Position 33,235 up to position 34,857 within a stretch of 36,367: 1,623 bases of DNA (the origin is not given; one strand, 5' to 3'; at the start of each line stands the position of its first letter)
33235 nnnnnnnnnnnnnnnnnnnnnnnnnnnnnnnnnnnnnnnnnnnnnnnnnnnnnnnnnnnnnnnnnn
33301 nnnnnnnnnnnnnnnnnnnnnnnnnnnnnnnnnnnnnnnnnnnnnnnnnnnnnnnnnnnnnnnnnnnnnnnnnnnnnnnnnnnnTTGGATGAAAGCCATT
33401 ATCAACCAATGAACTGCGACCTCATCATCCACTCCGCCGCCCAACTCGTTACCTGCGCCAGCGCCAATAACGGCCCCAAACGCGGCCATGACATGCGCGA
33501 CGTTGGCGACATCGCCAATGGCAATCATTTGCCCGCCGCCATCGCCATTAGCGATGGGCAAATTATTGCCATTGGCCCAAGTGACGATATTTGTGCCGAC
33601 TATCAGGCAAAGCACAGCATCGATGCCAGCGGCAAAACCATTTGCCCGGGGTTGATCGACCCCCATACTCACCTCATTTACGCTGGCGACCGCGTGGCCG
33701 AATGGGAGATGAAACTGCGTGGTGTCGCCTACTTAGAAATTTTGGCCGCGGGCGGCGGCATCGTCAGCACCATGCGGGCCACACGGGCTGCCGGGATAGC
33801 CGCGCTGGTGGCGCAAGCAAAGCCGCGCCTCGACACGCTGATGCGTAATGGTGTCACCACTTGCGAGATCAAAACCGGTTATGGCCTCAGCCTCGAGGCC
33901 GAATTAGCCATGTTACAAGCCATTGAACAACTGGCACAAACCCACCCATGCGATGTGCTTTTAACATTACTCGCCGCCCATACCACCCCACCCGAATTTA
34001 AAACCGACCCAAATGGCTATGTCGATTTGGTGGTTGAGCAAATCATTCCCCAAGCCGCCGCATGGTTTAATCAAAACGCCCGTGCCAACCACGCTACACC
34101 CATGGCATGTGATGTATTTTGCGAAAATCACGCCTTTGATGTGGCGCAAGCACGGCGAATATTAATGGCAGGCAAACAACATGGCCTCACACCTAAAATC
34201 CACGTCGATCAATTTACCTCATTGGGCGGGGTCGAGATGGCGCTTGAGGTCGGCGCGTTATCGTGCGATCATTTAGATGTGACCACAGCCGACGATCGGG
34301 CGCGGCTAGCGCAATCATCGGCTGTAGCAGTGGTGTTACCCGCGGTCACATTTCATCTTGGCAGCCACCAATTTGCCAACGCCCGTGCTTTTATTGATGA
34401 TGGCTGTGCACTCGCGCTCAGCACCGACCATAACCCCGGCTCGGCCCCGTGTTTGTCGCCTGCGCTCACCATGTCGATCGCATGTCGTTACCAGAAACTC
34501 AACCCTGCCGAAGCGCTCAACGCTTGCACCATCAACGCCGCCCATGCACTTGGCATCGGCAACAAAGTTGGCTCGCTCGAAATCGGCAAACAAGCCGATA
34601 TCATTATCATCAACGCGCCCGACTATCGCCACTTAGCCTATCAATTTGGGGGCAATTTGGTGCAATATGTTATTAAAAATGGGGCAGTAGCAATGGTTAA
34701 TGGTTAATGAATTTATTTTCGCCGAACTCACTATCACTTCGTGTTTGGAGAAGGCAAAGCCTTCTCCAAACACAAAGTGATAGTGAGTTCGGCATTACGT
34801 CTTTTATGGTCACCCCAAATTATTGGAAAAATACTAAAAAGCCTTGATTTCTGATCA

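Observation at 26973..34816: Three near-identical ~100-bp palindromic MITE-like elements bracket the secreted-protein / hut gene block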

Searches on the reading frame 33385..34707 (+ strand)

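Call 8: search_protein_families(library=pfam, proteins=[window:33385-34707:+])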
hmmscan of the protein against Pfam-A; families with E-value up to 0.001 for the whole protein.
window:33385-34707:+ (440 aa): 3 families
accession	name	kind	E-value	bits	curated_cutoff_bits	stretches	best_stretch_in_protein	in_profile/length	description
PF01979.26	Amidohydro_1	-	1.9e-22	80.4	25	1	296-434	200-343/345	Amidohydrolase family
PF07969.17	Amidohydro_3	-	2.9e-19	70.3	29.7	2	137-435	153-470/472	Amidohydrolase family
PF22039.1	HUTI_composite_bact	-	0.0004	20.4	25.5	1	51-73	1-23/26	Imidazolonepropionase-like composite domain, bacteria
